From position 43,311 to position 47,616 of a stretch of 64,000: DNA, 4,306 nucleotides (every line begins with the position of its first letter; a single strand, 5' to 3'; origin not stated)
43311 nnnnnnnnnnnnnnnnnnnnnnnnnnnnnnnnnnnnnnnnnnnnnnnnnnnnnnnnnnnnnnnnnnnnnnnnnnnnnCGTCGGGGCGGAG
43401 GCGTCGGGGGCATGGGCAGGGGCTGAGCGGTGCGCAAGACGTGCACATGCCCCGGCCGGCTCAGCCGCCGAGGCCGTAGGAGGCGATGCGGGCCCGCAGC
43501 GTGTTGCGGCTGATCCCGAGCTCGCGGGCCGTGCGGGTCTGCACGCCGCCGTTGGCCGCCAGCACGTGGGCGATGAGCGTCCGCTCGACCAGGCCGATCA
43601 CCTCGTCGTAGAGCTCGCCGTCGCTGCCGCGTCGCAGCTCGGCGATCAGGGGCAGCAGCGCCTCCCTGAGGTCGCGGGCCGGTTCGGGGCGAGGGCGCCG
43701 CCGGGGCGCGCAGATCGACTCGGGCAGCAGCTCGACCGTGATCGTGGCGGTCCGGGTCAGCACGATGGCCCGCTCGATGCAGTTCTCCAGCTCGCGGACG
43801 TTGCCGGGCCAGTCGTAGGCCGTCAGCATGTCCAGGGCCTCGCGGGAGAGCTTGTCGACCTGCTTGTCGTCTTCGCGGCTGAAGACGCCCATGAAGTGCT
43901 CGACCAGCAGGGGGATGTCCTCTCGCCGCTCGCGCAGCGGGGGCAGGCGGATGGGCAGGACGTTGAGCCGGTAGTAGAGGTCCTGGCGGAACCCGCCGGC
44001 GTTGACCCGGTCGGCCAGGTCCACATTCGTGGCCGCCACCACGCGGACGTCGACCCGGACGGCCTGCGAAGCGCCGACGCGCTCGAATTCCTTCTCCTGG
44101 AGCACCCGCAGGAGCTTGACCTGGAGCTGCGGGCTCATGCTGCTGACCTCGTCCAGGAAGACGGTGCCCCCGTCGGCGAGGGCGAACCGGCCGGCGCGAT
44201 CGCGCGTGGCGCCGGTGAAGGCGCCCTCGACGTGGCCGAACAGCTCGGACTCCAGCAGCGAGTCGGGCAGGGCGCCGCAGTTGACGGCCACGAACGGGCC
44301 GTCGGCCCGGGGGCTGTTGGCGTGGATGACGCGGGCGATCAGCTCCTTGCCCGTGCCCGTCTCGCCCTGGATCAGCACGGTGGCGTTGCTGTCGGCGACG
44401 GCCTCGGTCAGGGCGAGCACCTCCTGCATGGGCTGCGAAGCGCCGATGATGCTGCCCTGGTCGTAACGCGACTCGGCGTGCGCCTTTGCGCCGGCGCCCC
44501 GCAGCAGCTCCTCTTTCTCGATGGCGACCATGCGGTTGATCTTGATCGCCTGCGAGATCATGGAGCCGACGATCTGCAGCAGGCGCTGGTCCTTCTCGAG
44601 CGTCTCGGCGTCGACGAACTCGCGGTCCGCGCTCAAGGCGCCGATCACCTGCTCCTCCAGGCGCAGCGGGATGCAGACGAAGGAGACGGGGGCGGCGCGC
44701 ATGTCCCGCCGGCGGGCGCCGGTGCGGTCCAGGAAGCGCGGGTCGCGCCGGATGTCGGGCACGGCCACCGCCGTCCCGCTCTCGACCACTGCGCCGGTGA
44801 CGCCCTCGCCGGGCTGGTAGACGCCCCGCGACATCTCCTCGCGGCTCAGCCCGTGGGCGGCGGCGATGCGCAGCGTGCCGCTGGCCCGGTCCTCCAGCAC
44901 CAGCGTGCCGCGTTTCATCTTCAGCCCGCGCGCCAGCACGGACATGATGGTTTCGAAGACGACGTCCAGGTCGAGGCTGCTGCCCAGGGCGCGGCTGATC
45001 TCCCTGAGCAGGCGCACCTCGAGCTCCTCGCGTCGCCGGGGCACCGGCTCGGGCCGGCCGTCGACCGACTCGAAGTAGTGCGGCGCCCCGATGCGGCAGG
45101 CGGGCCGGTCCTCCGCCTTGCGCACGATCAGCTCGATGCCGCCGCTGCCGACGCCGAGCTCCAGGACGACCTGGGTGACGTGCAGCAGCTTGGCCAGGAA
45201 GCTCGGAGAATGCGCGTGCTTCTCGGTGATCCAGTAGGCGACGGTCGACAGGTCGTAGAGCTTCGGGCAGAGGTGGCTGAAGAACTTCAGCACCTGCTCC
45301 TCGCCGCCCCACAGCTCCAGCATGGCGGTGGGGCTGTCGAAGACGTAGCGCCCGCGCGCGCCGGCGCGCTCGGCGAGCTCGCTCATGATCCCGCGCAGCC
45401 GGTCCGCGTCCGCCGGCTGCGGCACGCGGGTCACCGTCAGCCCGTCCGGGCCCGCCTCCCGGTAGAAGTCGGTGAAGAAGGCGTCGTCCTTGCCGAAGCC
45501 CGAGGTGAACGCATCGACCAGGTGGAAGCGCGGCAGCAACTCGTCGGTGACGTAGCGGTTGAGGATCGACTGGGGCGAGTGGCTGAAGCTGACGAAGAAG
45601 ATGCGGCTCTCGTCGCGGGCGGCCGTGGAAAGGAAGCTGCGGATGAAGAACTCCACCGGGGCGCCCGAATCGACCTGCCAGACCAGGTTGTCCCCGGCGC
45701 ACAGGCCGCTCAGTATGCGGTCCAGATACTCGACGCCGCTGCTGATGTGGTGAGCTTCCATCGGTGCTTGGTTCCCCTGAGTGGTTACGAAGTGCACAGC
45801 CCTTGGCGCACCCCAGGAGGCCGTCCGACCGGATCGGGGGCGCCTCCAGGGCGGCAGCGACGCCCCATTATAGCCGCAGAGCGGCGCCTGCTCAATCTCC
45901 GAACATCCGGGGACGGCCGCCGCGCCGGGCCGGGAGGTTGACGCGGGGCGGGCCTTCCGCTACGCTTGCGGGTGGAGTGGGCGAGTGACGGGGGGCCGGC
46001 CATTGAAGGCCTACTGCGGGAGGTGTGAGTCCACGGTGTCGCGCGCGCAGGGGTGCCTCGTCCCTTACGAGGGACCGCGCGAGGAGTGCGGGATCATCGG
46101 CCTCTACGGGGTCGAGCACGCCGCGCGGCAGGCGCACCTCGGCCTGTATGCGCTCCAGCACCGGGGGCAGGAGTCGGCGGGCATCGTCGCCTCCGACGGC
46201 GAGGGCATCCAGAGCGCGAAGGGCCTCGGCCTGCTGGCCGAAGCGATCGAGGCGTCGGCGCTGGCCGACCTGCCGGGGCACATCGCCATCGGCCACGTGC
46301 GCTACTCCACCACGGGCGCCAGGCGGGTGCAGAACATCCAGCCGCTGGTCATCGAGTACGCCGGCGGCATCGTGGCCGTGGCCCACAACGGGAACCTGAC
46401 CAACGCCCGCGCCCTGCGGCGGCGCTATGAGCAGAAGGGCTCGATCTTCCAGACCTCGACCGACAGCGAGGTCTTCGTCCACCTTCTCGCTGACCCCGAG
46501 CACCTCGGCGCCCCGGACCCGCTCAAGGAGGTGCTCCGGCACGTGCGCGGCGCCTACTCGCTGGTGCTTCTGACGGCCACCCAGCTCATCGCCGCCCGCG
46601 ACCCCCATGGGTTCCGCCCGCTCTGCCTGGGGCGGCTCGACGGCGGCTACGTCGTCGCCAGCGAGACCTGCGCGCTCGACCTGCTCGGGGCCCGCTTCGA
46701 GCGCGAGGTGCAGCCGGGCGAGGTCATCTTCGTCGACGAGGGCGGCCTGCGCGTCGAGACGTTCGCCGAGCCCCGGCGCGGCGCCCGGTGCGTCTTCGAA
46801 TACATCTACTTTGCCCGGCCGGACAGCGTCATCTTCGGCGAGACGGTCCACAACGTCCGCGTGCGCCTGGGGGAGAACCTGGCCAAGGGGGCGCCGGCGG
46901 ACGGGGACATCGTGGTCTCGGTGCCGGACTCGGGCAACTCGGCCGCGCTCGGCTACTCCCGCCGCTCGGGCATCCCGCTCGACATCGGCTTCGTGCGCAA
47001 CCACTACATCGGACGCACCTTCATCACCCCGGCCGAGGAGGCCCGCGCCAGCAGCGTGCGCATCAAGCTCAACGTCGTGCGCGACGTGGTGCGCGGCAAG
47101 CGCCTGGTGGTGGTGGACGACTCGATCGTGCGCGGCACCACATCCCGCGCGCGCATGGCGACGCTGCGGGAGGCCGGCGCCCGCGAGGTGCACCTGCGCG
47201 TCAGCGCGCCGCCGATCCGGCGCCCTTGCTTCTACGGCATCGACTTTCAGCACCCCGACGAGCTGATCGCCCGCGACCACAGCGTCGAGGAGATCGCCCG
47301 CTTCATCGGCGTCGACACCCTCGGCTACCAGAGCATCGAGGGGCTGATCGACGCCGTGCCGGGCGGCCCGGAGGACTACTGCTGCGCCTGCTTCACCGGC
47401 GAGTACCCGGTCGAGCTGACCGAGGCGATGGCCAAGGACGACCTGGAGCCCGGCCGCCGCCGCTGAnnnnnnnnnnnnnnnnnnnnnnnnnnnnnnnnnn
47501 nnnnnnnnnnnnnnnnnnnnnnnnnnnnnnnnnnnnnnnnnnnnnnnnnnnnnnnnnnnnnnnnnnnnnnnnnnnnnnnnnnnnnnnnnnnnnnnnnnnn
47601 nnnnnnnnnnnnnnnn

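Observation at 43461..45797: NifA-like sigma-54 activator with a degenerate (P-loop-less) KaiC/RecA-like N-terminal domain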

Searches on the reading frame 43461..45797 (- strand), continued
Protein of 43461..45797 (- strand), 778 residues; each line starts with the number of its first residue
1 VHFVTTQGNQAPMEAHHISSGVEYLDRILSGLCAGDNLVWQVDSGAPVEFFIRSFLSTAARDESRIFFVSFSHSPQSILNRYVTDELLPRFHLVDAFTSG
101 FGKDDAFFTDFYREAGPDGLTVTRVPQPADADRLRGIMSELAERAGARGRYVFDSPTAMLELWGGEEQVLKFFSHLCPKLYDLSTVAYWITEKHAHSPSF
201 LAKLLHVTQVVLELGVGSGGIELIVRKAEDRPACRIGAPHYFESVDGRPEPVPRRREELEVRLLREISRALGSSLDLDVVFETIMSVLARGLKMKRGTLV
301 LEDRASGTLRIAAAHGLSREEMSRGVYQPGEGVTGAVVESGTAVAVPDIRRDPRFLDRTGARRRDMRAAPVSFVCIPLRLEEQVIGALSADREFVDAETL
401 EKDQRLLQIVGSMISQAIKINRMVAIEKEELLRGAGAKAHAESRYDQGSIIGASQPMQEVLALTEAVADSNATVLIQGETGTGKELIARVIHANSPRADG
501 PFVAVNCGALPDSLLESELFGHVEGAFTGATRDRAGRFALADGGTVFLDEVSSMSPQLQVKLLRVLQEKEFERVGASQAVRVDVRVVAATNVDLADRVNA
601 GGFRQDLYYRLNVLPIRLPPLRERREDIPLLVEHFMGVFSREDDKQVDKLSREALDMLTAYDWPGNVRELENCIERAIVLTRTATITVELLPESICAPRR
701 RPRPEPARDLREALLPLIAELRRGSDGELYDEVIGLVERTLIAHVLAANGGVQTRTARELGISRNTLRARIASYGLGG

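Call 68: list_cluster_members(proteins=[P0269, P0278, P0381])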
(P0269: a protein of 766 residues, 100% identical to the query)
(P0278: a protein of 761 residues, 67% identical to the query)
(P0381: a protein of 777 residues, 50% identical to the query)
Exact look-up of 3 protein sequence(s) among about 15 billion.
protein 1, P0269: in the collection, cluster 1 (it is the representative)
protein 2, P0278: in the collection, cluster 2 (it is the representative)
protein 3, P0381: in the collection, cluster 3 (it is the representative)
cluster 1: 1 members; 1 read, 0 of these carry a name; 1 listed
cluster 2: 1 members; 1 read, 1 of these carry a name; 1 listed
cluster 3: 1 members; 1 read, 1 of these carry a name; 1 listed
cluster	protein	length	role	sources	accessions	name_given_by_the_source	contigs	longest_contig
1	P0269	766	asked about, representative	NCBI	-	-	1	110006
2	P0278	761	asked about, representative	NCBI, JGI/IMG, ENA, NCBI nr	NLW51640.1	MAG: sigma 54-interacting transcriptional regulator [Candidatus Brocadiaceae bacterium] | sigma 54-interacting transcriptional regulator [Candidatus Brocadiaceae bacterium]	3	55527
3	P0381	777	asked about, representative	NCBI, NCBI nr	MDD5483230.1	MAG: sigma 54-interacting transcriptional regulator [Kiritimatiellae bacterium] | sigma 54-interacting transcriptional regulator [Kiritimatiellia bacterium]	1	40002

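Call 69: find_encoding_contigs(protein=P0269, flank=3000, max_places=2)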
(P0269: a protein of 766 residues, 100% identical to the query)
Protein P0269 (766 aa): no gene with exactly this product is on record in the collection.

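Call 70: find_encoding_contigs(protein=P0381, flank=7000, max_places=1)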
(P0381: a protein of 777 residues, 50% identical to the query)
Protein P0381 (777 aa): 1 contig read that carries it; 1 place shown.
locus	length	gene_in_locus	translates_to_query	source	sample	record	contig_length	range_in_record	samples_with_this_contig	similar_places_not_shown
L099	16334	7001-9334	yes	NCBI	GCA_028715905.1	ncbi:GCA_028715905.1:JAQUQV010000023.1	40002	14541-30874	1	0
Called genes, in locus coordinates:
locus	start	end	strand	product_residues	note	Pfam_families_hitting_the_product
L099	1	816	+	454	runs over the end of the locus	PF13400:Tad (weak)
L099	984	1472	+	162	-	-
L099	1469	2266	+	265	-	-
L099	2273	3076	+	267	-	PF08666:SAF, PF16976:RcpC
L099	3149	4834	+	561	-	PF16697:Yop-YscD_cpl, PF00498:FHA, PF00437:T2SSE, PF27713:UCP018868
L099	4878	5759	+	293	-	PF00482:T2SSF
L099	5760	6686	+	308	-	PF00482:T2SSF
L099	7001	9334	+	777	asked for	PF13492:GAF_3 (faint), PF01590:GAF, PF13185:GAF_2, PF00158:Sigma54_activat, PF14532:Sigma54_activ_2, PF07728:AAA_5 (weak), PF25601:AAA_lid_14, PF18024:HTH_50 (weak)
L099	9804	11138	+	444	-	PF03951:Gln-synt_N, PF00120:Gln-synt_C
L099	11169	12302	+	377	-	PF00310:GATase_2, PF13522:GATase_6 (faint)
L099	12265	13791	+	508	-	PF13237:Fer4_10 (weak), PF14697:Fer4_21 (weak), PF12838:Fer4_7 (weak), PF13187:Fer4_9 (weak), PF04898:Glu_syn_central (weak), PF01645:Glu_synthase, PF04898:Glu_syn_central (weak), PF01070:FMN_dh (weak), +3 more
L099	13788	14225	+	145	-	PF12837:Fer4_6 (faint), PF12838:Fer4_7 (faint), PF13187:Fer4_9 (faint), PF13247:Fer4_11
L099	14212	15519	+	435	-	PF07992:Pyr_redox_2, PF01266:DAO (faint), PF00070:Pyr_redox, PF00890:FAD_binding_2 (faint), PF13450:NAD_binding_8 (weak), PF18267:Rubredoxin_C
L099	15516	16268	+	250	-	PF01493:GXGXG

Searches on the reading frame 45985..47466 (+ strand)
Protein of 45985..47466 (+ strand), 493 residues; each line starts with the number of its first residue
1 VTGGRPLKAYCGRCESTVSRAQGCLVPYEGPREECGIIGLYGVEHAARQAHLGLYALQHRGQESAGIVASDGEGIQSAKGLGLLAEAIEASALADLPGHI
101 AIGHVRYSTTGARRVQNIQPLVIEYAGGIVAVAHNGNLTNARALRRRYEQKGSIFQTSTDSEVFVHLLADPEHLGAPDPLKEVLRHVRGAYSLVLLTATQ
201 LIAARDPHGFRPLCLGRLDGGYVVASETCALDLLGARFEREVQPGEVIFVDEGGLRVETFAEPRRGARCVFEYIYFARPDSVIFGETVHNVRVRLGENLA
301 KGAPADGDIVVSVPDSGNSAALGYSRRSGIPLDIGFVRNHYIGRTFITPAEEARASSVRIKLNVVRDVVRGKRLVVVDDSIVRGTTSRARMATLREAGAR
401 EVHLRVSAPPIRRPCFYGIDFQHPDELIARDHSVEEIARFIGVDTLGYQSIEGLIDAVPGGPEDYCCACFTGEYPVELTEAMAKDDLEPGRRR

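Call 28: search_protein_families(library=pfam, proteins=[window:45985-47466:+], max_evalue=0.00001)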
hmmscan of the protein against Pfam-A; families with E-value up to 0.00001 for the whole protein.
window:45985-47466:+ (493 aa): 3 families
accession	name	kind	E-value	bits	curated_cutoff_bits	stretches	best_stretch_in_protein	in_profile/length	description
PF13522.11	GATase_6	-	8.8e-22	78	27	1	98-227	10-130/130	Glutamine amidotransferase domain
PF13537.11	GATase_7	-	9.8e-20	71.2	25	1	114-231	9-121/123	Glutamine amidotransferase domain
PF13230.11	GATase_4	-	7.2e-07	28.8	23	1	96-168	69-138/272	Glutamine amidotransferases class-II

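Call 64: search_protein_families(library=ncbifam, proteins=[window:45985-47466:+], max_evalue=0.00001)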
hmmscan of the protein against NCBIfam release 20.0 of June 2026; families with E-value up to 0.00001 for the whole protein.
window:45985-47466:+ (493 aa): 7 families
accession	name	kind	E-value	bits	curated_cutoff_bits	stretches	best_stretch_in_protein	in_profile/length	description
TIGR01134.1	purF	equivalog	7.9e-158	526.3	350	1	35-475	1-432/432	amidophosphoribosyltransferase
NF001484.0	PRK00331.1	subfamily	9e-34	116.8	381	1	35-262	2-228/601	isomerizing glutamine--fructose-6-phosphate transaminase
TIGR01135.1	glmS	equivalog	1.3e-29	103.2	418.05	1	35-258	1-223/607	glutamine--fructose-6-phosphate transaminase (isomerizing)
TIGR01536.1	asn_synth_AEB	equivalog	8.2e-20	71.3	267.1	1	35-241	1-175/517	asparagine synthase (glutamine-hydrolyzing)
NF006949.0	PRK09431.1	equivalog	6.4e-13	48.1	499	1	102-249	46-182/554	asparagine synthase B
TIGR03108.1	eps_aminotran_1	hypoth_equivalog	6.4e-10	38.3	816.9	1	100-243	44-177/628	XrtA/PEP-CTERM system amidotransferase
TIGR03104.1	trio_amidotrans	equivalog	2.3e-06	26.1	570.1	1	98-231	41-165/589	N-acetylglutaminylglutamine amidotransferase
